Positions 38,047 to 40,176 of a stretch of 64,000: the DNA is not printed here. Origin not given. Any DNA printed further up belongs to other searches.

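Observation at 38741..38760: A9 slippery run in dnaX with an immediate -1-frame stop, candidate tau/gamma frameshift or transcriptional slippage site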

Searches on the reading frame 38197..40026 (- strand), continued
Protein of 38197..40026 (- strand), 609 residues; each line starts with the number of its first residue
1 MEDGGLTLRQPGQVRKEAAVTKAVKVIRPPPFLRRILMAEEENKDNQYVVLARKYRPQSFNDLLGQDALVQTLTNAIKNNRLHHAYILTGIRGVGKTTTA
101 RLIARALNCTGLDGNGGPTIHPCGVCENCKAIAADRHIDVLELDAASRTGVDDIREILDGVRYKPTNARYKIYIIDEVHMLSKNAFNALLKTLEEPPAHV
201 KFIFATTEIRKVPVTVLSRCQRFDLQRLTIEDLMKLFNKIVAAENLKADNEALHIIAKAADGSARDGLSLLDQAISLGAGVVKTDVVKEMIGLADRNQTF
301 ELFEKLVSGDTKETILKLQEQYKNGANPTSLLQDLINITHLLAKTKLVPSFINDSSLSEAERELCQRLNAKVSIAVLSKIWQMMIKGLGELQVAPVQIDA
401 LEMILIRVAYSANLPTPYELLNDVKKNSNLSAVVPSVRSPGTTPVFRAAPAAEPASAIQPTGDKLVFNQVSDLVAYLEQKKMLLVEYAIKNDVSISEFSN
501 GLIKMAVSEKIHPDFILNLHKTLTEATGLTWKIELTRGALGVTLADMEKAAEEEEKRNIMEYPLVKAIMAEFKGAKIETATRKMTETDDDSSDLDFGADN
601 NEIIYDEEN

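Call 9: find_encoding_contigs(protein=P0035, flank=3000, max_places=3)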
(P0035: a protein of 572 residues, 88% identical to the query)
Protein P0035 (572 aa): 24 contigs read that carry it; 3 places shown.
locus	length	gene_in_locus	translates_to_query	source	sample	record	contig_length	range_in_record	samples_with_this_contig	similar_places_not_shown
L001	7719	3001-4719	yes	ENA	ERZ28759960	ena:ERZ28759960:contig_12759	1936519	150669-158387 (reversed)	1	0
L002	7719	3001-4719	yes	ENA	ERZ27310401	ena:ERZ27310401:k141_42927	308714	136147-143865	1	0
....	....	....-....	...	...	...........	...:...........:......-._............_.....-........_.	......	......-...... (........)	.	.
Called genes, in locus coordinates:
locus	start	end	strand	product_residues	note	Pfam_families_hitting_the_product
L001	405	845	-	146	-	PF23016:RsmI_C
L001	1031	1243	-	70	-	PF00590:TP_methylase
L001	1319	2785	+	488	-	PF04348:LppC, PF13458:Peripla_BP_6, PF01094:ANF_receptor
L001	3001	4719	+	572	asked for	PF05496:RuvB_N (faint), PF13177:DNA_pol3_delta2, PF13604:AAA_30 (weak), PF00004:AAA, PF13401:AAA_22 (weak), PF22608:DNAX_ATPase_lid, PF12169:DNA_pol3_gamma3, PF12362:DUF3646, +3 more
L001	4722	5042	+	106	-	PF02575:YbaB_DNA_bd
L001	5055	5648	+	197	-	PF21176:RecR_HhH (weak), PF02132:RecR_ZnF (weak), PF13662:Toprim_4, PF21175:RecR_C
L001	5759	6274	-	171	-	PF00293:NUDIX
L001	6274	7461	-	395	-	PF04748:Polysacc_deac_2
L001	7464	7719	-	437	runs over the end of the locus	PF22694:CtpB_N-like, PF00595:PDZ, PF13180:PDZ_2, PF17820:PDZ_6, PF03572:Peptidase_S41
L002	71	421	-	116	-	PF02021:UPF0102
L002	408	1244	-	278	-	PF00590:TP_methylase, PF23016:RsmI_C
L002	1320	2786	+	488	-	PF04348:LppC, PF13458:Peripla_BP_6, PF01094:ANF_receptor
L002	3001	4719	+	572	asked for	PF05496:RuvB_N (faint), PF13177:DNA_pol3_delta2, PF13604:AAA_30 (weak), PF00004:AAA, PF13401:AAA_22 (weak), PF22608:DNAX_ATPase_lid, PF12169:DNA_pol3_gamma3, PF12362:DUF3646, +3 more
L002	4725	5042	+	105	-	PF02575:YbaB_DNA_bd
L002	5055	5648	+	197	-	PF21176:RecR_HhH (weak), PF02132:RecR_ZnF (weak), PF13662:Toprim_4, PF21175:RecR_C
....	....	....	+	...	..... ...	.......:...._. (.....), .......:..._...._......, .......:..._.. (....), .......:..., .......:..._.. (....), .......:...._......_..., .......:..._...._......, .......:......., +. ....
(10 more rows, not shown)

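Call 10: find_encoding_contigs(protein=P0018, flank=3000, max_places=2)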
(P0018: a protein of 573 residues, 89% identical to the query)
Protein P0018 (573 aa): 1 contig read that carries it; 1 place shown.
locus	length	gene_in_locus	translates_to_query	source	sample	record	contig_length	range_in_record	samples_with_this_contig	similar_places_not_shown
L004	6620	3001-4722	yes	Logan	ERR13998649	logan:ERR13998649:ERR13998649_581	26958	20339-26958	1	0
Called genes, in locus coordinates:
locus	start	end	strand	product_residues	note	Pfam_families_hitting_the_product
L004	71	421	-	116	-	PF02021:UPF0102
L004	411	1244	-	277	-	PF00590:TP_methylase, PF23016:RsmI_C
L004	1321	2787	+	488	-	PF04348:LppC, PF13458:Peripla_BP_6, PF01094:ANF_receptor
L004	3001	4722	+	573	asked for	PF05496:RuvB_N (faint), PF13177:DNA_pol3_delta2, PF13604:AAA_30 (weak), PF00004:AAA, PF13401:AAA_22 (weak), PF22608:DNAX_ATPase_lid, PF12169:DNA_pol3_gamma3, PF12362:DUF3646, +3 more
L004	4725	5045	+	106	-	PF02575:YbaB_DNA_bd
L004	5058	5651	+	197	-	PF21176:RecR_HhH (weak), PF02132:RecR_ZnF (weak), PF13662:Toprim_4, PF21175:RecR_C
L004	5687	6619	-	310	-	?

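Call 19: search_protein_representatives(protein=window:38197-39915:-)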
Query: 572 residues. Proteins with E-value up to 0.001 (for the whole library): 68545; up to 1e-10: 41312; up to 1e-30: 16437. The best 150 are listed.
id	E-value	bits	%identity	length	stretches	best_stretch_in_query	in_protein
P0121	6.8e-246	833.3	68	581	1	1-565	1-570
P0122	1.6e-176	604.4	67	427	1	143-572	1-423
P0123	2.9e-156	537.6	49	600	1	10-571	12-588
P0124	4.7e-153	527.0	49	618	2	8-387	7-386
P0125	6.7e-153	526.5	50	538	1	9-541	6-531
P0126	4.1e-152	523.9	61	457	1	5-385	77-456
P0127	1.4e-150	518.8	47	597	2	7-395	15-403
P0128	5.7e-150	516.8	52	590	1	1-541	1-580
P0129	1.9e-149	515.1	49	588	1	5-539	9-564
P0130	5.4e-148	510.3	54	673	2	10-393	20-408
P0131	4.0e-147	507.4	47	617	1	5-571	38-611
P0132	2.5e-146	504.8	48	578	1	10-552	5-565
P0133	4.6e-145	500.6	50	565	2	10-390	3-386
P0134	7.8e-145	499.9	47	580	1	5-554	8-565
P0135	1.2e-144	499.2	46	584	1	11-563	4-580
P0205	2.9e-131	455.1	45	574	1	9-531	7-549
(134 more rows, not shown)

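Call 21: find_related_loci(query=window:38197-39915:-, collection=genome_contigs, flank=1500)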
Query window:38197-39915:- (572 aa) in genome_contigs; peptide patterns used: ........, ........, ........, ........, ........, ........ (x = any residue, [..] = any of these).
600 stretches matched a pattern (row limit reached: there are more); 600 encode a relative of the query (tblastn E <= 1e-3); the best 80 are kept; 80 distinct loci.
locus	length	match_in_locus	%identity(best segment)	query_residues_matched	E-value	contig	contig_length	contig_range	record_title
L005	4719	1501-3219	46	9-555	2e-165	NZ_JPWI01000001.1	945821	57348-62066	Thalassospira profundimaris strain PR54-5 contig1, whole genome shotgun sequence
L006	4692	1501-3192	47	6-540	6e-163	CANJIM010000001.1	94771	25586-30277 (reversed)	MAG: Rhodospirillaceae bacterium isolate RH-23may17-1106 genome assembly, contig: RH-23may17-C1574, whole genome shotgun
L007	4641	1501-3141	47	2-541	3e-160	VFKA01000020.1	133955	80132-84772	MAG: Rhodospirillales bacterium isolate Bin_16_5 c_000005052834, whole genome shotgun sequence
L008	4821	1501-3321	44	4-571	2e-157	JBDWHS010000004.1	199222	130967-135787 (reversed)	MAG: Sneathiella sp. isolate CI.59.F.A1_421_49 CI_59_F_A1_421_49_000000000004, whole genome shotgun sequence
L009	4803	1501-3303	46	11-553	2e-155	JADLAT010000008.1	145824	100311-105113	MAG: Alphaproteobacteria bacterium isolate SJ137 c_000000411673, whole genome shotgun sequence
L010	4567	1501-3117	45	11-540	8e-157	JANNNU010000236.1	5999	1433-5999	MAG: Paracoccaceae bacterium isolate SOY_34_metabat_71 SOY_34_k141_2787026, whole genome shotgun sequence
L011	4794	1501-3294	44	9-563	1e-154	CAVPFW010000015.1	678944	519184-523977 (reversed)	MAG: uncultured Alphaproteobacteria bacterium isolate MFD10064.bin.1.22 genome assembly, contig: contig_4619, whole geno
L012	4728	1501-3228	45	11-563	3e-154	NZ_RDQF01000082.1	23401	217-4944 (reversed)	Bradyrhizobium vignae strain LMG 28791 Scaffold82, whole genome shotgun sequence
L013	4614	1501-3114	46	11-540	5e-153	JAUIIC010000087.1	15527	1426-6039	MAG: Alphaproteobacteria bacterium isolate Co_bin.241 NODE_21069_length_15527_cov_3.358571, whole genome shotgun sequenc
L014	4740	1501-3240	45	8-540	1e-152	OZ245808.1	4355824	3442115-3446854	MAG: Sneathiella sp. isolate 08a295f6-9e11-4336-b638-1630ba82a4f3 genome assembly, chromosome: 1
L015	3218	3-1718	46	19-553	3e-154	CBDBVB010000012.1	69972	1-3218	MAG: Inquilinaceae bacterium isolate e0ea3d66-1d80-49f0-a312-4fce0f68fffb genome assembly, contig: contig_12, whole geno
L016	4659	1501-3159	45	5-540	1e-151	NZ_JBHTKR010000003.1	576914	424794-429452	Seohaeicola saemankumensis strain CCUG 55328 GCM70027466_6, whole genome shotgun sequence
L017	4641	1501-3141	44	5-540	3e-151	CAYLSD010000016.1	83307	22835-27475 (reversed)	MAG TPA_asm: uncultured Fuscovulum sp. isolate SRP344714_co1_257 genome assembly, contig: NODE_655_length_83307_cov_30.4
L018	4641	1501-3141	46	11-540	6e-151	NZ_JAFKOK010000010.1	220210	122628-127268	Rhodobacter sp. NTK016B NODE_10_length_220210_cov_56.621789, whole genome shotgun sequence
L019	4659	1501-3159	45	1-540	3e-150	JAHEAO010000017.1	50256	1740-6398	MAG: Rhodobacteraceae bacterium isolate Ww113 NODE_1006_length_50256_cov_17.132403, whole genome shotgun sequence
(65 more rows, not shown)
